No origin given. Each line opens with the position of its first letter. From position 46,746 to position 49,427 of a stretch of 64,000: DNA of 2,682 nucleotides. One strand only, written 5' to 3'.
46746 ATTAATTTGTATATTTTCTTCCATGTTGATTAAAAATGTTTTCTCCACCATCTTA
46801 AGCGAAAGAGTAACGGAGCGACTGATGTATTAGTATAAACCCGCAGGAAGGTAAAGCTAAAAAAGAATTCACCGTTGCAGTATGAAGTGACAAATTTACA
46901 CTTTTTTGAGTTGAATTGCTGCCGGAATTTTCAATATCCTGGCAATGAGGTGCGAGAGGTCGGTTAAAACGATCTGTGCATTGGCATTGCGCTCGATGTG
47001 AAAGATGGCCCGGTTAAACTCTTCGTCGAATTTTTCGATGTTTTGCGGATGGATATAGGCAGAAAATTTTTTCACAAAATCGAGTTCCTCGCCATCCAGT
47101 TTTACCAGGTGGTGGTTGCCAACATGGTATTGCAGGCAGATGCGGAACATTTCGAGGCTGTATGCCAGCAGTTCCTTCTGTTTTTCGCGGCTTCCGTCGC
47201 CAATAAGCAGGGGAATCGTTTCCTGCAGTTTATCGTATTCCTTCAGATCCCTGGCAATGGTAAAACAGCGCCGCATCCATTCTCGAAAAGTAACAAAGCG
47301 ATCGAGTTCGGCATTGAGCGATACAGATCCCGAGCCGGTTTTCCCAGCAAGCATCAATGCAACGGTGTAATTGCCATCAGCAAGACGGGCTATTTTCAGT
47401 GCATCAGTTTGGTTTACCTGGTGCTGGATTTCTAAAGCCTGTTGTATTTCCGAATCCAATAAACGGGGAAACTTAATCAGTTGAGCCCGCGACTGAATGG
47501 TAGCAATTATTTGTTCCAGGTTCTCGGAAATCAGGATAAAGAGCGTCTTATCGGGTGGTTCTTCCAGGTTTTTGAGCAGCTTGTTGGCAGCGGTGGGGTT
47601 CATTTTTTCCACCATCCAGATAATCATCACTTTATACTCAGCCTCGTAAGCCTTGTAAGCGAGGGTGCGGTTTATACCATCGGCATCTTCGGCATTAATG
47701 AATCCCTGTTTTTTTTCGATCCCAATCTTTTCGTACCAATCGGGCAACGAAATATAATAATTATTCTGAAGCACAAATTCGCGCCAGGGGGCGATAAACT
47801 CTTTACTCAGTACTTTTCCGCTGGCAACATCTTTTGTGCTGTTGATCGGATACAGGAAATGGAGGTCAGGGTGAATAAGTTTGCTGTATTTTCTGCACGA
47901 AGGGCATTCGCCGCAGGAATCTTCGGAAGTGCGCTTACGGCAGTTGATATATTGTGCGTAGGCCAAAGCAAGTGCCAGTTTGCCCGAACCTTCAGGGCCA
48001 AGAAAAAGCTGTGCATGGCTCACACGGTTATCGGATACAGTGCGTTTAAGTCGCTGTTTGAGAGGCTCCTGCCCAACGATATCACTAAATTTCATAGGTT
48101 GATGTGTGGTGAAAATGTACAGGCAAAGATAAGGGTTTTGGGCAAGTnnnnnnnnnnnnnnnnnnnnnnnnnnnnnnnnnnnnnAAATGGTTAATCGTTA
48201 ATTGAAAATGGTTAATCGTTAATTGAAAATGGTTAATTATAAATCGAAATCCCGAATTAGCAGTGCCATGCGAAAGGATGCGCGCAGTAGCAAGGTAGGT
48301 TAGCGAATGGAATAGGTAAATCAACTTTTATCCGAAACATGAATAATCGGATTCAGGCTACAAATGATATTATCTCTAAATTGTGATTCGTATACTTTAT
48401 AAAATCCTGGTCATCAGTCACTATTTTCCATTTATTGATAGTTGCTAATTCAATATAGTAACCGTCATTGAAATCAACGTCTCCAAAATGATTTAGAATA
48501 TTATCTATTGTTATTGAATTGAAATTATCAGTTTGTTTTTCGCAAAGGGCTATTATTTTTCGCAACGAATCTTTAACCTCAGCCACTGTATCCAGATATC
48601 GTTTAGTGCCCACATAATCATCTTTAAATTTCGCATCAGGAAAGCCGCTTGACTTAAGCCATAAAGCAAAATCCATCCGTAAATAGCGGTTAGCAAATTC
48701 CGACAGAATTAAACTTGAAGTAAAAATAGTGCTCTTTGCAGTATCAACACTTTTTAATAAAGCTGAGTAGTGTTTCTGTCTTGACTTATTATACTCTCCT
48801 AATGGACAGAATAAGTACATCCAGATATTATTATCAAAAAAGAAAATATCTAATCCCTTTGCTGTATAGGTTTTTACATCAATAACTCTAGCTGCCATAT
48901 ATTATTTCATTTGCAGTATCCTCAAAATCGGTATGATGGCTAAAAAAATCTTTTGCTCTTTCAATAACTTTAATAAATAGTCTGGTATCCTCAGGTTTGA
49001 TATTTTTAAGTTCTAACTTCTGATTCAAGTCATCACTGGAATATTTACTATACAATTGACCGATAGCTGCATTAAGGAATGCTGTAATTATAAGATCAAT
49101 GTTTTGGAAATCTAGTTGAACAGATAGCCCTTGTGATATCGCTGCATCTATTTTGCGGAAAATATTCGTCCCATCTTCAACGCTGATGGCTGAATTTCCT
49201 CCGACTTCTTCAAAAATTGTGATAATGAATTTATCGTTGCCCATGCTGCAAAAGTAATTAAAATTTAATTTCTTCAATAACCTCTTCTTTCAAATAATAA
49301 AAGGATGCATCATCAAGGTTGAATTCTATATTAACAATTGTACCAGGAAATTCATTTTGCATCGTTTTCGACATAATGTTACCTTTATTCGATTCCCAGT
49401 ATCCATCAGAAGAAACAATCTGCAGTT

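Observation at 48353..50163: GHKL ATPase / STAS-like (DUF4325) / PIN operon: candidate partner-switching module driving a nuclease, next to an R-M enzyme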

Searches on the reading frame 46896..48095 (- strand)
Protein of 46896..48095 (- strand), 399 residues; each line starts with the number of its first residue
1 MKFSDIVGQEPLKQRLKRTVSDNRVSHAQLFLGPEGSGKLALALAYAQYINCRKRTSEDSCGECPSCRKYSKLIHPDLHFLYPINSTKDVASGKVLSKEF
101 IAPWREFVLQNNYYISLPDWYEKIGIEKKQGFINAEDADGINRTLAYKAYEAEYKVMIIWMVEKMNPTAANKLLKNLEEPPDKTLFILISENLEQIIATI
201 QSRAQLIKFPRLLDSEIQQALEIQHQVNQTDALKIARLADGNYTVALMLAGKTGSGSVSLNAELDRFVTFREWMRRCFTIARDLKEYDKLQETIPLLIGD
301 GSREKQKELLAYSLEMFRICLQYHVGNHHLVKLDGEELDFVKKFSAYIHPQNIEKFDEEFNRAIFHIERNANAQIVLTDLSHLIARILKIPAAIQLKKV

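Call 58: find_encoding_contigs(protein=window:46896-48095:-, flank=10000, max_places=4)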
Protein window:46896-48095:- (399 aa): 2 contigs read that carry it; 1 place shown.
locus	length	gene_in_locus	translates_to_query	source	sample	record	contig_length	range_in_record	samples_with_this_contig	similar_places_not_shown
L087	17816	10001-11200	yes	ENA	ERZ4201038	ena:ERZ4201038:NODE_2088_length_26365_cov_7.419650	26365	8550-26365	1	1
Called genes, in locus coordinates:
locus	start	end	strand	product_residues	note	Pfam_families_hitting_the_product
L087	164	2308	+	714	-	PF00933:Glyco_hydro_3, PF01915:Glyco_hydro_3_C, PF14310:Fn3-like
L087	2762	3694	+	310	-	PF13620:CarboxypepD_reg, PF13715:CarbopepD_reg_2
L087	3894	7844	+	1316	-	PF02384:N6_Mtase, PF07669:Eco57I, PF01420:Methylase_S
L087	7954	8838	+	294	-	-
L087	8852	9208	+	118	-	PF14213:DUF4325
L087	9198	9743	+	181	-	PF01850:PIN (weak)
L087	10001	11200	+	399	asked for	PF13177:DNA_pol3_delta2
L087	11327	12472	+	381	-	PF04468:PSP1, PF28472:PSP1_3rd, PF28473:YaaT_C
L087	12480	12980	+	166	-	PF14109:GldH_lipo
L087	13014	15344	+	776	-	PF00912:Transgly, PF28500:PBP_middle, PF00905:Transpeptidase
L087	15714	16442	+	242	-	PF13568:OMP_b-brl_2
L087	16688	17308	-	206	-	-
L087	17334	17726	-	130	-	PF04552:Sigma54_DBD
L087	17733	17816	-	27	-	?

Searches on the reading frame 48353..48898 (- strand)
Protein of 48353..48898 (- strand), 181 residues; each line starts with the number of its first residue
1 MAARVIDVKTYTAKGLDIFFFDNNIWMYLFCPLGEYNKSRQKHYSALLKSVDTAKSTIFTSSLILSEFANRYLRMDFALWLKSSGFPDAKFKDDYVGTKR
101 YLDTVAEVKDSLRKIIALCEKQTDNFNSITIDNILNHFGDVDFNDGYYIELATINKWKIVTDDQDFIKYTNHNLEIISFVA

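Call 3: search_protein_families(library=pfam, proteins=[window:48353-48898:-], max_evalue=1)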
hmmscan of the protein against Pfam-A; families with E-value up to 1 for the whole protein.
window:48353-48898:- (181 aa): 3 families
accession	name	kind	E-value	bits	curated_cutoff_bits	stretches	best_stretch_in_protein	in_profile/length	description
PF01850.27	PIN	-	1.6e-06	29.2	23.6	1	20-169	2-117/120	PIN domain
PF16289.11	PIN_12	-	0.0017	19.2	32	1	20-78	2-54/172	PIN domain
PF13022.12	HTH_Tnp_1_2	-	0.16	12.5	27.9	0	142-173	31-59/122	Helix-turn-helix of insertion element transposase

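Call 4: search_protein_families(library=padloc, proteins=[window:48353-48898:-], max_evalue=1)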
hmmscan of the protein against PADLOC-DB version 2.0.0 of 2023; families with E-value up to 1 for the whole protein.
window:48353-48898:- (181 aa): 1 family
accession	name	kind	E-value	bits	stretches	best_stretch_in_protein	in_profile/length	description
PDLC04844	PDC-S05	-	0.029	12.3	1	116-162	38-83/155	-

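Call 5: search_protein_families(library=ncbifam, proteins=[window:48353-48898:-], max_evalue=1)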
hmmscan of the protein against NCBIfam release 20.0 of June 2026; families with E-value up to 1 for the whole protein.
window:48353-48898:- (181 aa): 0 families

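Call 8: search_solved_structures(query=window:48353-48898:-, max_evalue=10, show_alignments=2)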
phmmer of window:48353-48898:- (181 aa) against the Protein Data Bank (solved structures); distinct sequences matched with E-value up to 10: 1.
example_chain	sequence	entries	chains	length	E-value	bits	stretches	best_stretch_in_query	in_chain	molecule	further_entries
9z7o_C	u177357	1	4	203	0.033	17.3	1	3-168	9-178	Escherichia VapC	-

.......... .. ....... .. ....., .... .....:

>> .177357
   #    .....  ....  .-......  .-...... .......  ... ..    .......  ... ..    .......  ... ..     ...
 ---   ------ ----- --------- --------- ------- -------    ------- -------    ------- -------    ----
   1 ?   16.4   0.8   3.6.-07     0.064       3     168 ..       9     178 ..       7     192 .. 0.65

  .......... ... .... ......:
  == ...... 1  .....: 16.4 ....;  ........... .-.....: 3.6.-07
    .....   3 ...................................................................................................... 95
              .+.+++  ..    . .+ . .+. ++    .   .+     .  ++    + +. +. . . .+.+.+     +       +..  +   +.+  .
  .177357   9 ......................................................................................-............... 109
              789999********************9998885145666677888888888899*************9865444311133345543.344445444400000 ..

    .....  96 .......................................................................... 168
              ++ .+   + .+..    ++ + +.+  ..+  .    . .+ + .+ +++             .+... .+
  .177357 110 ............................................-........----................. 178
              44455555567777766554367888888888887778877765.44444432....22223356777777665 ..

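Call 51: search_solved_structures(query=A3, max_evalue=0.1, show_alignments=1)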
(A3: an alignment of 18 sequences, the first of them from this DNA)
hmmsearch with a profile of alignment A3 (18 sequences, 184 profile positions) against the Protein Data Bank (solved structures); distinct sequences matched with E-value up to 0.1: 1.
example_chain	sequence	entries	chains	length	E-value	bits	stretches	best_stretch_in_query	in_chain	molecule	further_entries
9z7o_C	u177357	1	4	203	2.9e-15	59.5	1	3-182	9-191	Escherichia VapC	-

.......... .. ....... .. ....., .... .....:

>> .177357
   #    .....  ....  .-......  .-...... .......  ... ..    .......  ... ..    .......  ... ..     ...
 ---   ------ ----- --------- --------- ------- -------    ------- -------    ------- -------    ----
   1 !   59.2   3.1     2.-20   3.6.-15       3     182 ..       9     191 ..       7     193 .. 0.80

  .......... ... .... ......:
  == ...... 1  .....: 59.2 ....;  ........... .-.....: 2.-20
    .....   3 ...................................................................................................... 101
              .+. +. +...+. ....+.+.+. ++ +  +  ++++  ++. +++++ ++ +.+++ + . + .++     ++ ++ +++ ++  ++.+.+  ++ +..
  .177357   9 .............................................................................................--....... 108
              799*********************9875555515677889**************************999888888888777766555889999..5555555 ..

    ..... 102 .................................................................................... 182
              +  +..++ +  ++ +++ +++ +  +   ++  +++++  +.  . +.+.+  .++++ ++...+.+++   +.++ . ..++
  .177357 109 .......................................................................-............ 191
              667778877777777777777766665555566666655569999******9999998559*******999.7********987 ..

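Call 69: search_protein_families(library=phrogs, proteins=[window:48353-48898:-], max_evalue=0.01)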
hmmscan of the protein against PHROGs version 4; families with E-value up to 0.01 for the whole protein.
window:48353-48898:- (181 aa): 0 families

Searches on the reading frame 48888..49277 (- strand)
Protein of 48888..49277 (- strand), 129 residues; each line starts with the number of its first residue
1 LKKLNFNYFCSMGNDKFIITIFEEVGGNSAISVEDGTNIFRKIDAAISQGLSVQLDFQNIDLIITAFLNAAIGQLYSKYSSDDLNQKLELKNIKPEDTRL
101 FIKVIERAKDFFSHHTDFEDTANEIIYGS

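Call 3: search_protein_families(library=pfam, proteins=[window:48888-49277:-], max_evalue=1)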
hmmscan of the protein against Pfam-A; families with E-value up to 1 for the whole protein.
window:48888-49277:- (129 aa): 2 families
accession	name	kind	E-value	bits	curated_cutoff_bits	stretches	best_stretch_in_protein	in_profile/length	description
PF14213.11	DUF4325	-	2.2e-14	53.4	23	1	35-97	1-63/64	STAS-like domain of unknown function (DUF4325)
PF19051.5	GFO_IDH_MocA_C2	-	0.015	15.2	23.3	1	33-111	119-198/254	Oxidoreductase family, C-terminal alpha/beta domain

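Call 4: search_protein_families(library=padloc, proteins=[window:48888-49277:-], max_evalue=1)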
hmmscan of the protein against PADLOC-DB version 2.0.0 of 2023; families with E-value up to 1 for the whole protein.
window:48888-49277:- (129 aa): 0 families

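Call 5: search_protein_families(library=ncbifam, proteins=[window:48888-49277:-], max_evalue=1)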
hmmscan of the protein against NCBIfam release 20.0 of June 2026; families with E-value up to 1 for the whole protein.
window:48888-49277:- (129 aa): 1 family
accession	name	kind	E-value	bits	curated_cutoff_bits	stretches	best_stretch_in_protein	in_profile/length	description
NF052370.1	SelX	equivalog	0.027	14.2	300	1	38-89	28-80/192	enterotoxin-like toxin X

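Call 7: search_solved_structures(query=window:48888-49244:-, max_evalue=10, show_alignments=2)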
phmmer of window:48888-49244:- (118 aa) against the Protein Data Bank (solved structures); distinct sequences matched with E-value up to 10: 12.
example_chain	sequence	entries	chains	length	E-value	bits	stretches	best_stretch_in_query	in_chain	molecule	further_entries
9z7o_A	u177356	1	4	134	2.4e-11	46.8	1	12-115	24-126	Escherichia VapS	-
8sfz_C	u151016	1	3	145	0.017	18.4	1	76-108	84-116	LaG35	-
3mvp_A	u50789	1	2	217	0.088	16.1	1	73-115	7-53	TetR/AcrR transcriptional regulator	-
8aiw_B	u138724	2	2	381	0.16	15.2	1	23-108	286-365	Cag pathogenicity island protein (Cag19)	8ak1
7xld_B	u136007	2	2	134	0.24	14.7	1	69-113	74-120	Nanobody VHH6 | VHH6 nanobody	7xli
6v19_E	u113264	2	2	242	0.53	13.5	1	40-92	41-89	M134 TCR beta chain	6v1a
8sfv_B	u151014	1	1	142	0.56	13.5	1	76-108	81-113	LaG19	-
9mko_b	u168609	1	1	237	0.79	13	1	40-91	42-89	4D4 TCR beta chain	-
8u0y_D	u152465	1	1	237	0.79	13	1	40-91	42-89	Receptor B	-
6v0y_E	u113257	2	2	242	0.89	12.8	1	40-91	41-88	M141 TCR beta chain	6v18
6v13_E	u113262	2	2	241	1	12.7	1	40-91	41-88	G08 TCR beta chain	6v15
8afe_D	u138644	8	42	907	1.6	12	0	66-116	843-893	Crescentin-specific megabody MB13 | Crescentus-specific megabody MB13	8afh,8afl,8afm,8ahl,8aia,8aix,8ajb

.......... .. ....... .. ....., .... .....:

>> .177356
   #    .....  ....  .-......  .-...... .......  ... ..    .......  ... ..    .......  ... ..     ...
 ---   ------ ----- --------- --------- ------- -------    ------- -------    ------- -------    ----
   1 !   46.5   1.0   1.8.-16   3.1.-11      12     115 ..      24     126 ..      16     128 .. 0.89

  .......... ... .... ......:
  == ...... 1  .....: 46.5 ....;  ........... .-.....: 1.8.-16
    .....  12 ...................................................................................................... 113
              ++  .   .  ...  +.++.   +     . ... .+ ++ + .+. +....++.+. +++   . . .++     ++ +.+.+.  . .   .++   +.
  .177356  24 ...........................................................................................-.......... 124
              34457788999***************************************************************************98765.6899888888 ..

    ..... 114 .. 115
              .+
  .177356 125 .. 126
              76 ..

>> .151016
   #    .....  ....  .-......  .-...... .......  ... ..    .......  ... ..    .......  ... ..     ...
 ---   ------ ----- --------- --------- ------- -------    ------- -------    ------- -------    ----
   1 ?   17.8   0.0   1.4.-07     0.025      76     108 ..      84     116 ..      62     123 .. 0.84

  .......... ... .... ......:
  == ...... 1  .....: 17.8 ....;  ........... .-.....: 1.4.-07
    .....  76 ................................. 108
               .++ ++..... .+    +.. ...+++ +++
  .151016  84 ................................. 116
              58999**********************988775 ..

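Call 69: search_protein_families(library=phrogs, proteins=[window:48888-49244:-], max_evalue=0.01)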
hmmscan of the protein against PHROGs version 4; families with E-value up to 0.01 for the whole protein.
window:48888-49244:- (118 aa): 1 family
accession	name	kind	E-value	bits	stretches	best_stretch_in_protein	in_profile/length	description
phrog_9989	-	unknown function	9.5e-06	26.7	1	8-81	3-76/99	-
